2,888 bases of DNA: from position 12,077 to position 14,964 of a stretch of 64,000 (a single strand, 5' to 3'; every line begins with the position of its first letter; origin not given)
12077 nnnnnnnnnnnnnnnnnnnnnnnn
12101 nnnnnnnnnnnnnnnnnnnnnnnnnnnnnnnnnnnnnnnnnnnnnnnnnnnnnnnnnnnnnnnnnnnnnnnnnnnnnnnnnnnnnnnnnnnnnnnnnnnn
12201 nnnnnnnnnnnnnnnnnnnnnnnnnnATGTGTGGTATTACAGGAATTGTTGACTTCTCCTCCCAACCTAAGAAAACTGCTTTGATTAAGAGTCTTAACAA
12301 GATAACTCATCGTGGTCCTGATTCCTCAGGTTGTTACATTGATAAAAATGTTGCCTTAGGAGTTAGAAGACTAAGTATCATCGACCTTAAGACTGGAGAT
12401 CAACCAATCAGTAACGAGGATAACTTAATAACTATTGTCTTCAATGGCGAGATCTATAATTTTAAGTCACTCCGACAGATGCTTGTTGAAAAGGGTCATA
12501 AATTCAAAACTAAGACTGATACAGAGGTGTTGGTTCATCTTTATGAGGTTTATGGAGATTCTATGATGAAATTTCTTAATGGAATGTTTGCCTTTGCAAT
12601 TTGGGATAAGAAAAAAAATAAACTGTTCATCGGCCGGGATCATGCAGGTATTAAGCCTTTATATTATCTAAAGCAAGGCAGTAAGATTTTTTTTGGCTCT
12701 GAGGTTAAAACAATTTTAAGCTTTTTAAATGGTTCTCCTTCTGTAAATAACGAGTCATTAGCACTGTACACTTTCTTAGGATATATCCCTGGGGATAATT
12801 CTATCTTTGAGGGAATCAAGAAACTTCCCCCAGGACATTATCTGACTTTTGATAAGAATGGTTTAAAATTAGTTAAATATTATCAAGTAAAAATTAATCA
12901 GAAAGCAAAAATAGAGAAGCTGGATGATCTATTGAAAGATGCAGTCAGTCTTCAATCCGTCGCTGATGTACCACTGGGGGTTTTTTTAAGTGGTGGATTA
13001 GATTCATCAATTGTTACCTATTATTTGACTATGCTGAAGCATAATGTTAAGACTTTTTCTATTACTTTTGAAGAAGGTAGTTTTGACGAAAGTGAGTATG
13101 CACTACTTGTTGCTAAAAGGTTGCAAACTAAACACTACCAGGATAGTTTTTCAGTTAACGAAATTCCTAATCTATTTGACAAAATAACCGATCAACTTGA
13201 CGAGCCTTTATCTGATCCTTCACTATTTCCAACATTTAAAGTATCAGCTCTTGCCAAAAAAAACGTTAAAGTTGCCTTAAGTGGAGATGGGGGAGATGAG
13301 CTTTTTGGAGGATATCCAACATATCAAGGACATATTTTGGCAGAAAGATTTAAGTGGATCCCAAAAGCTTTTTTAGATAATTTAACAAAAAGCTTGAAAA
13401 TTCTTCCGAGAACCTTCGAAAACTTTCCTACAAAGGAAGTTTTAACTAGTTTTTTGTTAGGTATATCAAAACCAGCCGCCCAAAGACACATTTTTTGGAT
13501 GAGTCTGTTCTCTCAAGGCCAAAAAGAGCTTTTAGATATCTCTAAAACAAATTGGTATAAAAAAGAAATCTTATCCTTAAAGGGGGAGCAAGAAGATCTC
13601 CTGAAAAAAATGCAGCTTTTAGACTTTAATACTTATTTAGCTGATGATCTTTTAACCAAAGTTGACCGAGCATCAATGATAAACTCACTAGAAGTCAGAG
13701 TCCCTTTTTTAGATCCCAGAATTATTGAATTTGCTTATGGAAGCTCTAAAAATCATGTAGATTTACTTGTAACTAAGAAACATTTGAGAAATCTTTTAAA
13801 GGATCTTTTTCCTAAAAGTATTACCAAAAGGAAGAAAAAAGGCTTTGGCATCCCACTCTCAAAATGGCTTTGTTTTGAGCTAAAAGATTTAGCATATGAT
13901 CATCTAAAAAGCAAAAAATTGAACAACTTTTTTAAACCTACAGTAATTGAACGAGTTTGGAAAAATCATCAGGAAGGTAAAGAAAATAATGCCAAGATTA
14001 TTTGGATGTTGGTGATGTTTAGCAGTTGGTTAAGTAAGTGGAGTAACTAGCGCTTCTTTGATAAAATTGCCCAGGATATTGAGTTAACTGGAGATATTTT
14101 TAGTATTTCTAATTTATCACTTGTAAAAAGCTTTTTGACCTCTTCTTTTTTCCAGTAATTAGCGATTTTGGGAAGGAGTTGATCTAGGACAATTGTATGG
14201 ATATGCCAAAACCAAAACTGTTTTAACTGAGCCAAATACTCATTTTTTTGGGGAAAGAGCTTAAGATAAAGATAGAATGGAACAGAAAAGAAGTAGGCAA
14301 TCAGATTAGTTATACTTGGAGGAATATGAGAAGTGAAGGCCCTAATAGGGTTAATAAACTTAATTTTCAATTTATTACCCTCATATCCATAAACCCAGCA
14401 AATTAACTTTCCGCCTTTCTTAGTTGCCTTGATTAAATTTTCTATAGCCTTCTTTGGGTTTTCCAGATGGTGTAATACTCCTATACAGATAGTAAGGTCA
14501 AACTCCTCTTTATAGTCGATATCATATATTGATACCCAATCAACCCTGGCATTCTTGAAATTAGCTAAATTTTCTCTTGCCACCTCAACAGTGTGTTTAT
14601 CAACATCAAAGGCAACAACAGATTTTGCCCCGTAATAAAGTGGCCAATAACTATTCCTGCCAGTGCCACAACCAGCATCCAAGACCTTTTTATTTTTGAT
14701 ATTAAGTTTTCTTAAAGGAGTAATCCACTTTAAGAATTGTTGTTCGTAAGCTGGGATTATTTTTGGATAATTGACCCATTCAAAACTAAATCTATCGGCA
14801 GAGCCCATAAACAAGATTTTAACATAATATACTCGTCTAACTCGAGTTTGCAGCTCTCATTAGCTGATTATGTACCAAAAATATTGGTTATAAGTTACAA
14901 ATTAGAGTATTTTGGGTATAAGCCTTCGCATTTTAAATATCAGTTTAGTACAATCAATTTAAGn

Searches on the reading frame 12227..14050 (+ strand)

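Call 8: search_protein_families(library=pfam, proteins=[window:12227-14050:+], max_evalue=0.001)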
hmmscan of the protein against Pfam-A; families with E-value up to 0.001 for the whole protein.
window:12227-14050:+ (607 aa): 5 families
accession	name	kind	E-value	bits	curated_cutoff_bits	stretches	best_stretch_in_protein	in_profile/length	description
PF00733.27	Asn_synthase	-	7.4e-87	292.7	21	1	231-603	1-354/354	Asparagine synthase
PF13537.11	GATase_7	-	1.8e-45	154.4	25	1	47-164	2-122/123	Glutamine amidotransferase domain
PF13522.11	GATase_6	-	1.3e-40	138.9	27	1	31-159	1-130/130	Glutamine amidotransferase domain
PF12481.13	DUF3700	-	8.6e-05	22.5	27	1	68-148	77-160/228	Aluminium induced protein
PF02540.23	NAD_synthase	-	0.00029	20.5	21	1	229-401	2-177/242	NAD synthase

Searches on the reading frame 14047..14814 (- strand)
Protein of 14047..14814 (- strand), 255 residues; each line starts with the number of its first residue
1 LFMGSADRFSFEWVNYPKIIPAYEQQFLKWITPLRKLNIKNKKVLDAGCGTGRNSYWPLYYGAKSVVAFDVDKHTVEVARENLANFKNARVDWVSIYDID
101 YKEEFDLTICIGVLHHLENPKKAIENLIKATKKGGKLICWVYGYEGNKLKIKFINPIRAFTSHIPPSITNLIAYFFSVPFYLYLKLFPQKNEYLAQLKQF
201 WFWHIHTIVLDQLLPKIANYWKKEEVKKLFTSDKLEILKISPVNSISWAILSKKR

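Call 8: search_protein_families(library=pfam, proteins=[window:14047-14814:-], max_evalue=0.001)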
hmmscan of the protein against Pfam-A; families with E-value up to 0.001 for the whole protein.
window:14047-14814:- (255 aa): 14 families
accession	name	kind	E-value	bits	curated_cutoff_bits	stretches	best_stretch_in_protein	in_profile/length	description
PF13847.12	Methyltransf_31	-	3.1e-17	63.1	27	1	40-138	3-108/145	Methyltransferase domain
PF08241.18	Methyltransf_11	-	5.4e-16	59.5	21.2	1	45-139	1-95/95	Methyltransferase domain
PF13649.12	Methyltransf_25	-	5e-15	56.4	27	1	44-135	1-97/97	Methyltransferase domain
PF08242.18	Methyltransf_12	-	9.8e-15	55.5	30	1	45-137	1-98/98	Methyltransferase domain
PF13489.12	Methyltransf_23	-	2.4e-13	50.6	27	1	27-142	9-119/164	Methyltransferase domain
PF08003.17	Methyltransf_9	-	3.7e-09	36.4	23.8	1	29-151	103-229/315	Protein of unknown function (DUF1698)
PF06325.19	PrmA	-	7.3e-09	36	22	1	34-138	155-257/296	Ribosomal protein L11 methyltransferase (PrmA)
PF03848.20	TehB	-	5.3e-08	32.9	20.4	1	39-136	29-129/193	Tellurite resistance protein TehB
PF05175.20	MTS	-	2.9e-07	30.7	23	1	39-132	29-127/170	Methyltransferase small domain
PF05401.17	NodS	-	3.2e-06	27.6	24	1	22-138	25-143/201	Nodulation protein S (NodS)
PF02353.26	CMAS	-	0.00028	20.7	27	1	25-139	46-164/273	Mycolic acid cyclopropane synthetase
PF01728.25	FtsJ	-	0.0003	21.2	24.1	1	36-86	17-70/181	FtsJ-like methyltransferase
PF01209.24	Ubie_methyltran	-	0.00033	20.5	20.1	1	39-182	46-191/233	ubiE/COQ5 methyltransferase family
PF03602.21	Cons_hypoth95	-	0.0004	20.5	24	1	34-90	39-91/182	Conserved hypothetical protein 95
